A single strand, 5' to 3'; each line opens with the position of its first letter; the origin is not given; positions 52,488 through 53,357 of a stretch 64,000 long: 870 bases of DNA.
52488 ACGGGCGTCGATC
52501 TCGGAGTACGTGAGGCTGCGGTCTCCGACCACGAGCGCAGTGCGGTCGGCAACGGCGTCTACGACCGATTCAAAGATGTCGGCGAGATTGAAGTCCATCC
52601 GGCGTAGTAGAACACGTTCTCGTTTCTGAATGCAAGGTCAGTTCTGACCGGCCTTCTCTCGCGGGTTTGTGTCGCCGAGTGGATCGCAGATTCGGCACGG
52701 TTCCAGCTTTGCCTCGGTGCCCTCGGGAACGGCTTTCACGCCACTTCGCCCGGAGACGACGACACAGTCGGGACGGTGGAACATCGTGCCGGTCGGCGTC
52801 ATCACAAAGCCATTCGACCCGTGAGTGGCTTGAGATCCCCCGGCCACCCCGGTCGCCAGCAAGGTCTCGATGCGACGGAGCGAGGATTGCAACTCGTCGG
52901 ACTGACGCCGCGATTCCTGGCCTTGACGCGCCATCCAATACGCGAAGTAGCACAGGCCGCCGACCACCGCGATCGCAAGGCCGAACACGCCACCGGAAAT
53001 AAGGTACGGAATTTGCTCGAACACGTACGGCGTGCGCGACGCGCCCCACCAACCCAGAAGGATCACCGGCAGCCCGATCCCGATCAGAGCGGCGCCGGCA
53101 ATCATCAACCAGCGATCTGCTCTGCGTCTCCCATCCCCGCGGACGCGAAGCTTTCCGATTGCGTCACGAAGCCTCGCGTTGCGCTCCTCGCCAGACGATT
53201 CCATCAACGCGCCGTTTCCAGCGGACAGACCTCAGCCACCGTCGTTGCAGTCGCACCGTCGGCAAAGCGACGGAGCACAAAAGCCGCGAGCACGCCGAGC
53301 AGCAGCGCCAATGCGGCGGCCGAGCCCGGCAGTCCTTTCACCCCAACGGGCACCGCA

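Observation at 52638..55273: Truncated livF abutting an inserted surface-protein / Zn-ribbon membrane-protein gene pair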

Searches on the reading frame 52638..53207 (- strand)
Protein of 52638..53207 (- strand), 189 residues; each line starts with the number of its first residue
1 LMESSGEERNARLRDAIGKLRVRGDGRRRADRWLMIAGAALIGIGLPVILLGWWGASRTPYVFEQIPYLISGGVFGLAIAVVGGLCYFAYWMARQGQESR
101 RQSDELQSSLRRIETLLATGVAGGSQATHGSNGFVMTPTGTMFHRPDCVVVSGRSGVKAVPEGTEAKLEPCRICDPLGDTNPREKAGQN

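Call 4: search_protein_families(library=pfam, proteins=[window:52638-53207:-], max_evalue=0.01)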
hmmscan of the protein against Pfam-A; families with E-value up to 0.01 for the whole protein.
window:52638-53207:- (189 aa): 2 families
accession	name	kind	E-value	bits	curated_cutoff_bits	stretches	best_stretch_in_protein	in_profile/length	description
PF18920.5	DUF5671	-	2.7e-06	27.7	28.4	1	76-123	48-91/132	Domain of unknown function (DUF5671)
PF11239.13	DUF3040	-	0.0047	17.6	24.7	0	23-84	35-82/84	Protein of unknown function (DUF3040)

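Call 34: find_homologous_proteins(query=window:52638-53204:-, max_evalue=0.001)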
Query window:52638-53204:- (188 aa): 520 proteins with E <= 0.001 among 1368 candidates; the best 120 are listed.
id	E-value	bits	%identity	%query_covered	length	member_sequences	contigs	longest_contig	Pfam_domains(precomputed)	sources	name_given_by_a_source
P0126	4.8e-122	423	100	100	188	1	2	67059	PF18920.6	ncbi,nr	ncbi:MAG: hypothetical protein ABR548_03435 [Actinomycetota bacterium]|nr:hypothetical protein [Acti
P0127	6.3e-86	305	74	98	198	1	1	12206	-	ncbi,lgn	-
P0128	2.2e-85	303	69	99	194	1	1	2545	-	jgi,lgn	jgi:hypothetical protein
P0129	1.5e-84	300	72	99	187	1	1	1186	-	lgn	-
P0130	7.5e-83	295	84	82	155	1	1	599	-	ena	-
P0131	3.4e-72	260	72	90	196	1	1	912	-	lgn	-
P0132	1.5e-61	225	59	91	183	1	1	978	-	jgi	-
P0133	1.8e-61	225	59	91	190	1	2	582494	-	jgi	jgi:hypothetical protein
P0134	4.4e-61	224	63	93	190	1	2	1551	-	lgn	-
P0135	2.2e-60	222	59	93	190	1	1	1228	-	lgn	-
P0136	9.1e-60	220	59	91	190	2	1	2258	-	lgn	-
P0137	2.0e-59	219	57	95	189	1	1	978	-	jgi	jgi:hypothetical protein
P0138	4.8e-59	217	60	92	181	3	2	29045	-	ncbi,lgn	ncbi:MAG: hypothetical protein WAT66_16610 [Actinomycetota bacterium]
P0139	1.1e-58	216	60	92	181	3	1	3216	-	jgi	jgi:hypothetical protein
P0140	6.3e-58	214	59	92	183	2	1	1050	-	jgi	jgi:hypothetical protein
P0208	5.7e-52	194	52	91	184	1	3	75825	-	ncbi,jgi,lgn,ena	ncbi:MAG TPA: hypothetical protein VGB52_14675 [Actinomycetota bacterium]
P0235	5.2e-50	188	54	93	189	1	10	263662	-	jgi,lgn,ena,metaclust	metaclust:\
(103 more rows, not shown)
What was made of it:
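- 52638..53204 (-): p189 (188 aa from the ATG): a helical membrane hairpin (two TM segments by my reading) with a conserved connecting loop, a long helix, and a C-terminal H-x3-C-x22-C-x2-C motif. 520 homologues (call 34).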

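Call 35: find_encoding_contigs(protein=P0126, flank=10000, max_places=6)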
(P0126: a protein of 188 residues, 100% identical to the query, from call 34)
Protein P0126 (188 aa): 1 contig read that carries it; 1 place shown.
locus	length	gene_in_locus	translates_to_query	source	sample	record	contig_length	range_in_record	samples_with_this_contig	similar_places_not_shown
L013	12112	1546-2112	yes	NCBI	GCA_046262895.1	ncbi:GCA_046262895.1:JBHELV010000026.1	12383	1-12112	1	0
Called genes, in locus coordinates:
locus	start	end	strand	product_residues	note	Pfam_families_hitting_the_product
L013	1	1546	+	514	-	?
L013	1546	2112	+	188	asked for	PF18920:DUF5671 (faint)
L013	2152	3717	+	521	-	PF00501:AMP-binding, PF13193:AMP-binding_C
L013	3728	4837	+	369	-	PF03060:NMO, PF01070:FMN_dh (weak)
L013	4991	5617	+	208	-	-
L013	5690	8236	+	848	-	-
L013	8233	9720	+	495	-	PF13458:Peripla_BP_6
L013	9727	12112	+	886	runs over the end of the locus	PF02653:BPD_transp_2, PF00005:ABC_tran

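Call 46: find_encoding_contigs(protein=P0235, flank=9000, max_places=3)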
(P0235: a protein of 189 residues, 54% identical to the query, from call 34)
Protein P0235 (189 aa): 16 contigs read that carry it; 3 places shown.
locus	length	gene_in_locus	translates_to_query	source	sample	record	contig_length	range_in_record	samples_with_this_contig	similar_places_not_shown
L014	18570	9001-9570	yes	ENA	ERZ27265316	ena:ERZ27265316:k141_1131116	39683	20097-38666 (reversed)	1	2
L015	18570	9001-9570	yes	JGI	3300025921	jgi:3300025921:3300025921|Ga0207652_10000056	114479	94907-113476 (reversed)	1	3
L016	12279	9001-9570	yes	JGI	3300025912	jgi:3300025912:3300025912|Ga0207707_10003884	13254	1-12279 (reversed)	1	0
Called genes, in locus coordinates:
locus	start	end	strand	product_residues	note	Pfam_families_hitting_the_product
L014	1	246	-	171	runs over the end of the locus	PF04075:F420H2_quin_red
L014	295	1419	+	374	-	PF03060:NMO, PF01070:FMN_dh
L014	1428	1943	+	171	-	PF01243:PNPOx_N, PF12900:Pyridox_ox_2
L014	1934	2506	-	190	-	PF13305:TetR_C_33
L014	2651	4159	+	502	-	PF13458:Peripla_BP_6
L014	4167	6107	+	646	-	PF02653:BPD_transp_2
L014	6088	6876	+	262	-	PF00005:ABC_tran, PF13304:AAA_21 (faint), PF12399:BCA_ABC_TP_C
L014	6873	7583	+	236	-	PF00005:ABC_tran, PF13304:AAA_21 (weak)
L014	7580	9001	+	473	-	-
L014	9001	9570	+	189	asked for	-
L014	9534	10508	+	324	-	PF04199:Cyclase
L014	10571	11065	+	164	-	-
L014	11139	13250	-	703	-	PF13473:Cupredoxin_1 (faint), PF07732:Cu-oxidase_3, PF00394:Cu-oxidase (faint), PF07731:Cu-oxidase_2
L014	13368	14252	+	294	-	-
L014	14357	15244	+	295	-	-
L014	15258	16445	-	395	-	PF00108:Thiolase_N, PF00109:ketoacyl-synt, PF08545:ACP_syn_III (faint), PF22691:Thiolase_C_1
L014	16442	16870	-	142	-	PF12172:zf-ChsH2 (faint), PF01796:OB_ChsH2_C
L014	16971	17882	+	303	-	PF00296:Bac_luciferase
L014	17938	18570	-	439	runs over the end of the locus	-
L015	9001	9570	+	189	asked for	-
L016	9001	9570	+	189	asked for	-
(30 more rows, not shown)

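Call 47: find_encoding_contigs(protein=P0133, flank=9000, max_places=2)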
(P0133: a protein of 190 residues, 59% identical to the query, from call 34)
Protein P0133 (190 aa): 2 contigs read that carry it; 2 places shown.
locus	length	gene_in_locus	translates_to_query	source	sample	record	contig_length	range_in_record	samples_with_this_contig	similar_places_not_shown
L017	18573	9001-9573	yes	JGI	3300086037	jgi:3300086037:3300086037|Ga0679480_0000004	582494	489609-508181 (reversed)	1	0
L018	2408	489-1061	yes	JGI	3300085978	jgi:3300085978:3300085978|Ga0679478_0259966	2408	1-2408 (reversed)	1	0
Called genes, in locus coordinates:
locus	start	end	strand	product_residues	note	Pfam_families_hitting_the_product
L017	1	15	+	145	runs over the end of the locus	PF12973:Cupin_7 (weak), PF02311:AraC_binding, PF07883:Cupin_2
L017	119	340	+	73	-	PF09957:VapB_antitoxin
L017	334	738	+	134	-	PF01850:PIN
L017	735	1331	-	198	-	PF00440:TetR_N, PF17925:TetR_C_20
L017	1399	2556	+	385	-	PF02771:Acyl-CoA_dh_N, PF02770:Acyl-CoA_dh_M, PF00441:Acyl-CoA_dh_1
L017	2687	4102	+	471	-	PF13458:Peripla_BP_6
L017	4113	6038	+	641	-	PF02653:BPD_transp_2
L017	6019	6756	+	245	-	PF00005:ABC_tran, PF12399:BCA_ABC_TP_C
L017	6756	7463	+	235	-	PF00005:ABC_tran, PF13304:AAA_21 (weak)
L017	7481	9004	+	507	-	-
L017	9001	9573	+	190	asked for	-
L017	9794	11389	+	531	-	PF00501:AMP-binding, PF13193:AMP-binding_C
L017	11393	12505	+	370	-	PF03060:NMO, PF01070:FMN_dh (weak)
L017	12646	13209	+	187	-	-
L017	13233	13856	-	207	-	-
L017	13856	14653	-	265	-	PF00378:ECH_1, PF16113:ECH_2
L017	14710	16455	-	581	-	PF01590:GAF (weak), PF13185:GAF_2, PF00512:HisKA, PF02518:HATPase_c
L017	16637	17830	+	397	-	PF00067:p450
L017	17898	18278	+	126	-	PF13473:Cupredoxin_1 (weak)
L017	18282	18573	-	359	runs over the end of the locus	PF08240:ADH_N, PF16912:Glu_dehyd_C (weak), PF00107:ADH_zinc_N, PF13602:ADH_zinc_N_2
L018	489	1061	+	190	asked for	-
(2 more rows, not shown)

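Call 50: search_protein_families(library=pfam, alignment_id=A4, max_evalue=1)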
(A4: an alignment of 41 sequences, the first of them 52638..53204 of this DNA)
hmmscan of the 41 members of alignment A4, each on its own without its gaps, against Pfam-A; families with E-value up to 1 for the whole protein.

A. member 1, window:52638-53204:- (188 aa): 7 families
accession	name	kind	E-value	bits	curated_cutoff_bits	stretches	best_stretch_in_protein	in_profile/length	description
PF18920.5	DUF5671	-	2.6e-06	27.8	28.4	1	75-122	48-91/132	Domain of unknown function (DUF5671)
PF11239.13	DUF3040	-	0.0046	17.6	24.7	1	22-83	35-82/84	Protein of unknown function (DUF3040)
PF03334.19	PhaG_MnhG_YufB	-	0.045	14.4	23.4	1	40-91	1-52/80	Na+/H+ antiporter subunit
PF10893.13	Phage_186_Fil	-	0.12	12.6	25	1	123-143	11-31/56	Bacteriophage 186, Fil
PF09925.14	DUF2157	-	0.23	11.6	32.4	0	24-53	29-58/146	Predicted membrane protein (DUF2157)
PF04612.17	T2SSM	-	0.31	11.7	27.8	0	73-123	19-71/160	Type II secretion system (T2SS), protein M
PF11146.13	DUF2905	-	0.51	11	22.2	0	31-51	2-22/64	Protein of unknown function (DUF2905)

B. families by the number of members that match (of 41 scanned): 54 families (the first 25 are shown)
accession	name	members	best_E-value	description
PF03334.19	PhaG_MnhG_YufB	23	0.0044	Na+/H+ antiporter subunit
PF11239.13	DUF3040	22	0.00073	Protein of unknown function (DUF3040)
PF04612.17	T2SSM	19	0.0074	Type II secretion system (T2SS), protein M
PF07332.16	Phage_holin_3_6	14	0.00046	Putative Actinobacterial Holin-X, holin superfamily III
PF18920.5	DUF5671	12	2.6e-06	Domain of unknown function (DUF5671)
PF11381.13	DUF3185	11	0.00063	Protein of unknown function (DUF3185)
PF02805.21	Ada_Zn_binding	10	0.0019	Metal binding domain of Ada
PF04474.17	DUF554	10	0.0047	Protein of unknown function (DUF554)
PF11146.13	DUF2905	10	0.058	Protein of unknown function (DUF2905)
PF02203.21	TarH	9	0.0047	Tar ligand binding domain homologue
PF14316.11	DUF4381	8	0.052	Domain of unknown function (DUF4381)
PF05425.18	CopD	6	0.0085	Copper resistance protein D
PF10177.14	DUF2371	5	0.01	Uncharacterised conserved protein (DUF2371)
PF14110.11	DUF4282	5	0.045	Domain of unknown function (DUF4282)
PF01757.29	Acyl_transf_3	4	0.0027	Acyltransferase domain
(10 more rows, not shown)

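Call 51: search_solved_structures(query=A4, max_evalue=5, show_alignments=2)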
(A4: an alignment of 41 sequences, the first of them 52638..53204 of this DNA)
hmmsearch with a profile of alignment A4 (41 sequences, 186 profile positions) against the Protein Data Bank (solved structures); distinct sequences matched with E-value up to 5: 10.
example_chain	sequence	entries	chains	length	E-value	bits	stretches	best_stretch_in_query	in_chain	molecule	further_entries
1vf5_G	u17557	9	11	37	0.026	17.2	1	71-97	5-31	PROTEIN PET G | Cytochrome b6-f complex subunit V | Cytochrome b6-f complex subunit 5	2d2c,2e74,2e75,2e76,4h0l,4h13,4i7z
2zt9_G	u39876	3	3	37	0.11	15.1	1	71-97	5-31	Cytochrome b6-f complex subunit 5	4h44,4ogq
4dou_A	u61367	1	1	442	0.15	14.8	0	84-103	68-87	Adiponectin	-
1adn_A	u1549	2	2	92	0.45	13.2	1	131-183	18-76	N-ADA 10 | ADA REGULATORY PROTEIN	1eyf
3s94_A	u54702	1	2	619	1.1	11.9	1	80-128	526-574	Low-density lipoprotein receptor-related protein 6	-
5gje_A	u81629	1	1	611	1.2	11.8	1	80-128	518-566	Low-density lipoprotein receptor-related protein 6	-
8ffe_A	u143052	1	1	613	1.2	11.8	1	80-128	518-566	Low-density lipoprotein receptor-related protein 6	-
4dg6_A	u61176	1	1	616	1.2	11.8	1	80-128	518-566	Low-density lipoprotein receptor-related protein 6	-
6l6r_A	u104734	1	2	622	1.2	11.8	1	80-128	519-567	Low-density lipoprotein receptor-related protein 6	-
8ctg_C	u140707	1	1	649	1.3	11.7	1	80-128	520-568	Low-density lipoprotein receptor-related protein 6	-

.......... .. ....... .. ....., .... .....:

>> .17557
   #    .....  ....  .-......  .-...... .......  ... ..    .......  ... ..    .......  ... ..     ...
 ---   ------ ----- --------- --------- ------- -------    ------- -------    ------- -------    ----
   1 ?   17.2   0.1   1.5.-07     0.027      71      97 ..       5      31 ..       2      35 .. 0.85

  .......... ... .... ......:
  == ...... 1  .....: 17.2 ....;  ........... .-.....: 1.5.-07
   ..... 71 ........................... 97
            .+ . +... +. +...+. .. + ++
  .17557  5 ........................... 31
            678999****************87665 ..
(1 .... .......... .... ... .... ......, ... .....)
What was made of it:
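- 52638..53204 (-): Weak, sub-threshold Ada_Zn_binding and 1ADN matches (calls 50, 51).
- On Ada-type zinc-binding domain (p189 C-terminus): 1ADN E 0.45 (call 51).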

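Call 53: search_protein_families(library=ncbifam, proteins=[window:52638-53204:-], max_evalue=0.00001)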
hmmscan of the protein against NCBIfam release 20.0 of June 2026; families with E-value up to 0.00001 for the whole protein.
window:52638-53204:- (188 aa): 0 families

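Call 62: predict_structure(alignment_id=A4)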
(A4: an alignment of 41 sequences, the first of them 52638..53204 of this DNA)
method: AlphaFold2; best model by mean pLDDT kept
length: 188 residues; sequences in the alignment: 41
mean_pLDDT: 85.7   pTM: 0.50
mean pLDDT of the five models: 85.7, 84.2, 83.5, 81.5, 81.4
residues with pLDDT >= 90: 97; 70-90: 67; 50-70: 19; < 50: 5
segments of 3 or more residues with pLDDT < 50: 125-129
pLDDT, mean of each block of 10 residues (from residue 1): 82 83 75 93 95 94 91 94 94 94 97 86 51 84 90 89 88 75 71
secondary structure, 60 per line:
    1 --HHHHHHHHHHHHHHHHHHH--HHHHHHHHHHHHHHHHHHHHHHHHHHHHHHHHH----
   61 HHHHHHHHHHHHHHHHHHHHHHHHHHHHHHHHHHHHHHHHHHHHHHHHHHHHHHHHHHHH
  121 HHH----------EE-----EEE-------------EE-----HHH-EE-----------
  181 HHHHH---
elements in order: H3-21 H24-56 H61-123 E141-143 H181-185
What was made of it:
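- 52638..53204 (-): AF2 model pLDDT 86 (call 62).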

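Call 66: fold_search(model_id=the predicted structure, library=pdb)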
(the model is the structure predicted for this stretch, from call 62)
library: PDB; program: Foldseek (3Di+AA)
matches with E <= 10: 202; with E <= 0.001: 0
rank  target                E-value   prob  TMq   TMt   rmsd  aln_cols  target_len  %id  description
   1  7ajq_A                9.6e-02  0.84  0.30  0.26  10.0       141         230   22  cryo-EM structure of ExbBD from Serratia Marcescens (released 2021-10-06)
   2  6grj_E                2.6e-01  0.38  0.22  0.14   8.8       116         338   25  Structure of the AhlB pore of the tripartite alpha-pore forming toxin, AHL, from Aeromonas hydrophila. (released 2019-07-03)
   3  8vlw_B                4.6e-01  0.87  0.37  0.32   9.0       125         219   16  TolQ-TolR inner membrane protein complex from Acinetobacter baumannii (released 2025-01-15)
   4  6h2f_E                4.6e-01  0.87  0.32  0.19   6.2       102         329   22  Structure of the pre-pore AhlB of the tripartite alpha-pore forming toxin, AHL, from Aeromonas hydrophila. (released 2019-07-10)
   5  9ddp_D                4.9e-01  0.66  0.32  0.28   8.2       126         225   19  E. coli TonB-ExbBD TonB bound to ExbB chain E (released 2025-07-09)
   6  6ysl_C                4.9e-01  0.63  0.29  0.22   7.3       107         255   16  Structure of the flagellar MotAB stator complex from Bacillus subtilis (released 2020-08-12)
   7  6grj_F                5.3e-01  0.84  0.35  0.23   6.9       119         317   21  Structure of the AhlB pore of the tripartite alpha-pore forming toxin, AHL, from Aeromonas hydrophila. (released 2019-07-03)
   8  6h2f_C                6.0e-01  0.84  0.33  0.20   7.5       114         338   23  Structure of the pre-pore AhlB of the tripartite alpha-pore forming toxin, AHL, from Aeromonas hydrophila. (released 2019-07-10)
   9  7nk7_G                6.3e-01  0.91  0.34  0.63   6.5        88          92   10  Mycobacterium smegmatis ATP synthase F1 state 1 (released 2021-10-27)
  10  6h2f_A                6.3e-01  0.75  0.30  0.19   7.1       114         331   22  Structure of the pre-pore AhlB of the tripartite alpha-pore forming toxin, AHL, from Aeromonas hydrophila. (released 2019-07-10)
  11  6grj_I                7.7e-01  0.85  0.38  0.24   6.6       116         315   18  Structure of the AhlB pore of the tripartite alpha-pore forming toxin, AHL, from Aeromonas hydrophila. (released 2019-07-03)
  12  6grj_B                7.7e-01  0.25  0.24  0.17   7.5       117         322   25  Structure of the AhlB pore of the tripartite alpha-pore forming toxin, AHL, from Aeromonas hydrophila. (released 2019-07-03)
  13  6h2f_F                7.7e-01  0.25  0.25  0.17   7.7       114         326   23  Structure of the pre-pore AhlB of the tripartite alpha-pore forming toxin, AHL, from Aeromonas hydrophila. (released 2019-07-10)
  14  4mt8_B                8.1e-01  0.89  0.37  0.66   3.8        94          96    8  Structure of the ERS1 dimerization and histidine phosphotransfer domain from Arabidopsis thaliana (released 2014-10-01)
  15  9hzm_0                8.7e-01  0.54  0.34  0.33   6.6       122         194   16  235 A SynPspA H1-5 rod after incubation with EPL (released 2025-08-13)
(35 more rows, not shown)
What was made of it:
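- Tried and rejected: Function of p189: the model is good (pLDDT 86), but the best Foldseek PDB match has E 0.096 and the matches are generic helical hairpins (calls 62, 66).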
